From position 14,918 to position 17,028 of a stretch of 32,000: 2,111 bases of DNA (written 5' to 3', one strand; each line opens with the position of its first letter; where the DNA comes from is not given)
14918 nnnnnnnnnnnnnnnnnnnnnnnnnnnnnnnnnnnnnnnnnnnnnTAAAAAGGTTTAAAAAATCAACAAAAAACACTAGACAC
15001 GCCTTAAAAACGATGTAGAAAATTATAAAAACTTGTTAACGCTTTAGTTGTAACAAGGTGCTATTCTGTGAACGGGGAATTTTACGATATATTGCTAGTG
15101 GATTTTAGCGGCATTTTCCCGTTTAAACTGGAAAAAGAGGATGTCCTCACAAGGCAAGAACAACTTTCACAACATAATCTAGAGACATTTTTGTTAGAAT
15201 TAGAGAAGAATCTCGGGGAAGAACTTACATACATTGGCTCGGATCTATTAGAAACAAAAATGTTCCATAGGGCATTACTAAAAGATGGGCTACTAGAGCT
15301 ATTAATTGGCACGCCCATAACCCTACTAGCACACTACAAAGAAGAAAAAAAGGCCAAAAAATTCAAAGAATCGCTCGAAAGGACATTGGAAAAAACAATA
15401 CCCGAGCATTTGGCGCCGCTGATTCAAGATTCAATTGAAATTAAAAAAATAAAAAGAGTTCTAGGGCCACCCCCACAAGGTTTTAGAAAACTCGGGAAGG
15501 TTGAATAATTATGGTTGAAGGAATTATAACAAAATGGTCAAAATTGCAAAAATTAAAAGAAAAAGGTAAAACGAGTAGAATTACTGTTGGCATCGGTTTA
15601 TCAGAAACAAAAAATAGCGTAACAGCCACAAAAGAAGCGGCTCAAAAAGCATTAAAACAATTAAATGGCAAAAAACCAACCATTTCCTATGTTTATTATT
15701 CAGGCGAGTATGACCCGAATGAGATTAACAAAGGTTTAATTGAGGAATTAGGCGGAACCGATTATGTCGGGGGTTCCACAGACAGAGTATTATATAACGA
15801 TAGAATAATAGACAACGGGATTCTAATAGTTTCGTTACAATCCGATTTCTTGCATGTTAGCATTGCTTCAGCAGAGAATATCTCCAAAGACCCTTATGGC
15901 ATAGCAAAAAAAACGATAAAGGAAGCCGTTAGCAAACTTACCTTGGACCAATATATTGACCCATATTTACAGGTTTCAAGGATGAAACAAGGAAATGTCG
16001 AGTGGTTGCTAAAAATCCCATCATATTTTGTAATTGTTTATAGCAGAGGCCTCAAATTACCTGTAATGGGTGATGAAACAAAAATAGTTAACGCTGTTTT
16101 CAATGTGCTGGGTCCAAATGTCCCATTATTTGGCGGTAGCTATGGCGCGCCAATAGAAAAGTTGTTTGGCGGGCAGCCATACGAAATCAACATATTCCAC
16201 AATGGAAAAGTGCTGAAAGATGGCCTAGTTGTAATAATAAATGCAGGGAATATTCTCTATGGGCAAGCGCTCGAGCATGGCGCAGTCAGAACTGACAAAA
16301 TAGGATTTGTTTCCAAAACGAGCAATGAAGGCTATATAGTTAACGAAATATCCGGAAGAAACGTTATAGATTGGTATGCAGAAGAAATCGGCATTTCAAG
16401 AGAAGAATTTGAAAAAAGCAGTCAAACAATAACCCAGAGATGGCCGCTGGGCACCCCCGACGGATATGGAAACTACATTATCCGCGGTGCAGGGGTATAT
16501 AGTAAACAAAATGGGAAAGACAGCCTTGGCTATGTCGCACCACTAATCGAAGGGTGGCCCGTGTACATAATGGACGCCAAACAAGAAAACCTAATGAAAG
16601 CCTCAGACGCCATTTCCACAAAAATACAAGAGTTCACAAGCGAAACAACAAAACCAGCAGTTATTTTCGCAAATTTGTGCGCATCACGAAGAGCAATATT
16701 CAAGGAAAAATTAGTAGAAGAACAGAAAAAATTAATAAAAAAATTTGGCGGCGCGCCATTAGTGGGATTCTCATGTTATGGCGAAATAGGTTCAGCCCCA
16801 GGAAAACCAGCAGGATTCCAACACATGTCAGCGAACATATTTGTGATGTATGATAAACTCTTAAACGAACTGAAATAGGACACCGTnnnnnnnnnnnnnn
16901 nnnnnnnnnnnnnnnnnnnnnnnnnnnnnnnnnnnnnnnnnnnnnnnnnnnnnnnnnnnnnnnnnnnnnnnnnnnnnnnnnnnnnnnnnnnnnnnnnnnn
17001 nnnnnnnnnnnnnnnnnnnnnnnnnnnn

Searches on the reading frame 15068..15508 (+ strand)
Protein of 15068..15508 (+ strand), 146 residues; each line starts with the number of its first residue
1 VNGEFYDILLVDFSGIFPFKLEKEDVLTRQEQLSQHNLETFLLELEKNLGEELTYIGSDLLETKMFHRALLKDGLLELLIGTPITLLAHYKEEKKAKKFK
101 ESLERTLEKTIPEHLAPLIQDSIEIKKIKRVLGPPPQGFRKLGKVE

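Call 3: search_protein_families(library=pfam, proteins=[window:15068-15508:+], max_evalue=0.01)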
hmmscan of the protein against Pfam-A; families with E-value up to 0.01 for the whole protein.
window:15068-15508:+ (146 aa): 0 families

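Call 4: search_protein_families(library=ncbifam, proteins=[window:15068-15508:+], max_evalue=0.01)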
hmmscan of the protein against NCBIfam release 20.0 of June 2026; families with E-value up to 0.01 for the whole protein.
window:15068-15508:+ (146 aa): 0 families

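Call 69: search_solved_structures(query=A4, max_evalue=10, show_alignments=0)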
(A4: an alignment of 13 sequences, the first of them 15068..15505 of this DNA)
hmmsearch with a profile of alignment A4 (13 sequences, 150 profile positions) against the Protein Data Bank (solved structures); distinct sequences matched with E-value up to 10: 2.
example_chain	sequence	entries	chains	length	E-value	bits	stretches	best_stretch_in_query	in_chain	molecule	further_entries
4tqu_S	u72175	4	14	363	0.45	13.7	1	38-92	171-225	AlgS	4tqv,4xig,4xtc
2fz0_A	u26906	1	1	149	1.3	12.1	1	3-56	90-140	v-SNARE component of the vacuolar SNARE complex involved in vesicle fusion; inhibits ATP-d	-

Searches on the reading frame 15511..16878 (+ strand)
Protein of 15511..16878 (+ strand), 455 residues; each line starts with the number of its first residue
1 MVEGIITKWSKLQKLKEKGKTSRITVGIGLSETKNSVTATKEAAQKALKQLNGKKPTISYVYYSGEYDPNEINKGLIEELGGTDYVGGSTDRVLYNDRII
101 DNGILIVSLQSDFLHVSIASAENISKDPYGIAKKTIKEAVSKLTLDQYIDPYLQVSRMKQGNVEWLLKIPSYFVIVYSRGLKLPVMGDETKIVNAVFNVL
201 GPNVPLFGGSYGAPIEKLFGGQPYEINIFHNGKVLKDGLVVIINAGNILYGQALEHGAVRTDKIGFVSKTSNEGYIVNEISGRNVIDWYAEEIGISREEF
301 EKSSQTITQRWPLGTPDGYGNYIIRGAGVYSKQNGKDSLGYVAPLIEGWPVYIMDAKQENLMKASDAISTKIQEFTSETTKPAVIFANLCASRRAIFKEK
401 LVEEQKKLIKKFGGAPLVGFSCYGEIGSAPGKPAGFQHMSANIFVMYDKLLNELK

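Call 3: search_protein_families(library=pfam, proteins=[window:15511-16878:+], max_evalue=0.01)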
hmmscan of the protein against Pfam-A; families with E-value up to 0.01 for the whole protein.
window:15511-16878:+ (455 aa): 2 families
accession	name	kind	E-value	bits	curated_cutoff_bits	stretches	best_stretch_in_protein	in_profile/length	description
PF08495.15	FIST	-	1.1e-19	71.5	23.2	1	61-283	5-189/189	FIST N domain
PF10442.14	FIST_C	-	1.4e-15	58.1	28.5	1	287-427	3-130/131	FIST C domain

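Call 4: search_protein_families(library=ncbifam, proteins=[window:15511-16878:+], max_evalue=0.01)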
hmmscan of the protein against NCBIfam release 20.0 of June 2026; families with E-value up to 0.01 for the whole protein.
window:15511-16878:+ (455 aa): 1 family
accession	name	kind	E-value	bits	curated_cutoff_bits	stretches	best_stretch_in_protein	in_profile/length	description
NF041558.1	NosP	equivalog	1.1e-12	47.8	450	1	37-425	5-351/368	nitric oxide-sensing protein NosP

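Call 95: search_solved_structures(query=A6, max_evalue=1, show_alignments=0)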
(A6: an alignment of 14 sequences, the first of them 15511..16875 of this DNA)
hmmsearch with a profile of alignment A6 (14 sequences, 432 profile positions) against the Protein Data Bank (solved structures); distinct sequences matched with E-value up to 1: 2.
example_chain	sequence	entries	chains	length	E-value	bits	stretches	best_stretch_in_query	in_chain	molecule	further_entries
8s7d_D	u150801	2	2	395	0.31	12.9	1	351-408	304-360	F-box only protein 22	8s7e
29hg_A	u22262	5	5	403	0.33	12.9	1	351-408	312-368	F-box only protein 22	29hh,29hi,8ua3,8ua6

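Call 102: find_homologous_proteins(query=A6, max_evalue=0.001)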
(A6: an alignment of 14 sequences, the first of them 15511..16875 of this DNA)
Query A6 (14 sequences) (455 aa, profile of the alignment): 65 proteins with E <= 0.001 among 8000 candidates.
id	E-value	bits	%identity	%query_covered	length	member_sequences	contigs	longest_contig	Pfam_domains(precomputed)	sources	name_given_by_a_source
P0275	2.8e-208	710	52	96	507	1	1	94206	PF08495.16,PF13412.13,PF08279.19,PF10442.15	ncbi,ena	-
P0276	8.2e-206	702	49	100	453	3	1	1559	PF08495.16,PF10442.15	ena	-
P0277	2.0e-204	697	53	95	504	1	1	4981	PF08495.16,PF10442.15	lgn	-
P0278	4.7e-203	693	55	95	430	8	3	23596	PF08495.16,PF10442.15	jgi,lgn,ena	-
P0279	1.1e-202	692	54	96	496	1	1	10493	PF08495.16,PF10442.15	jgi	jgi:hypothetical protein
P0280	1.4e-202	691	50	95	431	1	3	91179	PF08495.16,PF10442.15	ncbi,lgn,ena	ncbi:MAG: FIST N-terminal domain-containing protein [Candidatus Micrarchaeota archaeon]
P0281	5.9e-202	689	54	96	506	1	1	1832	PF08495.16,PF10442.15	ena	-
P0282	2.7e-201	687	55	95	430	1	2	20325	PF08495.16,PF10442.15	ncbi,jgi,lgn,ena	-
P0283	4.0e-201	687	68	100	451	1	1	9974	PF08495.16,PF10442.15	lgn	-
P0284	8.8e-201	685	47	99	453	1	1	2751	PF08495.16,PF10442.15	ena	-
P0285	7.2e-199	679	46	99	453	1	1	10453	PF08495.16,PF10442.15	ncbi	-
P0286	8.3e-199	679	50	95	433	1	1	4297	PF08495.16,PF10442.15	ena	-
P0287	9.0e-199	679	100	100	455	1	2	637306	PF08495.16,PF10442.15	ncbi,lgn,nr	ncbi:MAG: FIST C-terminal domain-containing protein [Candidatus Diapherotrites archaeon]|nr:FIST C-t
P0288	1.2e-198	678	45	100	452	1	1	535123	PF08495.16,PF10442.15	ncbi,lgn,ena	-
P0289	1.7e-198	678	46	99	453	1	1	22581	PF08495.16,PF10442.15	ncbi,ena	-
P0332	1.0e-29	122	24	91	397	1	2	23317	PF08495.16,PF10442.15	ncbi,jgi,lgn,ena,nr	ncbi:MAG: hypothetical protein COV76_02965 [Candidatus Omnitrophica bacterium CG11_big_fil_rev_8_21_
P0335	5.1e-24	103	25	49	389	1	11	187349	PF08495.16,PF10442.15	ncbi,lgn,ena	-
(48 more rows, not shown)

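Call 104: find_encoding_contigs(protein=P0332, flank=5000, max_places=1)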
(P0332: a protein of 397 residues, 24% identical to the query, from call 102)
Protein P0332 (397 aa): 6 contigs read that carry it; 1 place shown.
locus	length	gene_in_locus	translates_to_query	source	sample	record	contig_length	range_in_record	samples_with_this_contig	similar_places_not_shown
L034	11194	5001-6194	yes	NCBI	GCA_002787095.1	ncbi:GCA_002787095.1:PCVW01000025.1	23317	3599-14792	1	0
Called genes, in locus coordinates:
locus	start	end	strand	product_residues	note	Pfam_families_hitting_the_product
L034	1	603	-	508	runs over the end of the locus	PF02789:Peptidase_M17_N, PF00883:Peptidase_M17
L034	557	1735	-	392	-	PF00266:Aminotran_5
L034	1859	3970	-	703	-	-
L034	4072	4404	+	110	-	PF02604:PhdYeFM_antitox (weak)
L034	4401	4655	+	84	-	PF05016:ParE_toxin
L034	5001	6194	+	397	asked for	PF08495:FIST, PF10442:FIST_C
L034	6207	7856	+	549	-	PF01590:GAF (weak), PF13492:GAF_3 (faint), PF00512:HisKA, PF02518:HATPase_c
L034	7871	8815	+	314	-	PF00072:Response_reg, PF00990:GGDEF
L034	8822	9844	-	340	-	PF01791:DeoC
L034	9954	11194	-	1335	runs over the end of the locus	-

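Call 105: find_encoding_contigs(protein=P0335, flank=5000, max_places=1)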
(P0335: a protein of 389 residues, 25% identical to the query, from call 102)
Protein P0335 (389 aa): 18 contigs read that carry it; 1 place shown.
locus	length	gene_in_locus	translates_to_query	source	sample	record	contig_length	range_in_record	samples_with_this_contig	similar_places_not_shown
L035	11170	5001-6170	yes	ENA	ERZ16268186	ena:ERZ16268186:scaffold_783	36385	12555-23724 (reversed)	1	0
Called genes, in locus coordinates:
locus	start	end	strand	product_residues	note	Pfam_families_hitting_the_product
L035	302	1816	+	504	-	PF00133:tRNA-synt_1, PF09334:tRNA-synt_1g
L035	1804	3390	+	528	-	PF00133:tRNA-synt_1, PF08264:Anticodon_1, PF19302:DUF5915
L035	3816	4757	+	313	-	PF05050:Methyltransf_21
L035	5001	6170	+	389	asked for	PF08495:FIST, PF10442:FIST_C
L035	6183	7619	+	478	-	PF00171:Aldedh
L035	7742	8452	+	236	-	PF07947:YhhN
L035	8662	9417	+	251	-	PF01026:TatD_DNase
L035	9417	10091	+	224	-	PF00899:ThiF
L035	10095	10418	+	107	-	PF01035:DNA_binding_1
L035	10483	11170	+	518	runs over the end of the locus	PF00005:ABC_tran, PF02463:SMC_N (faint), PF13304:AAA_21 (faint), PF12848:ABC_tran_Xtn, PF00005:ABC_tran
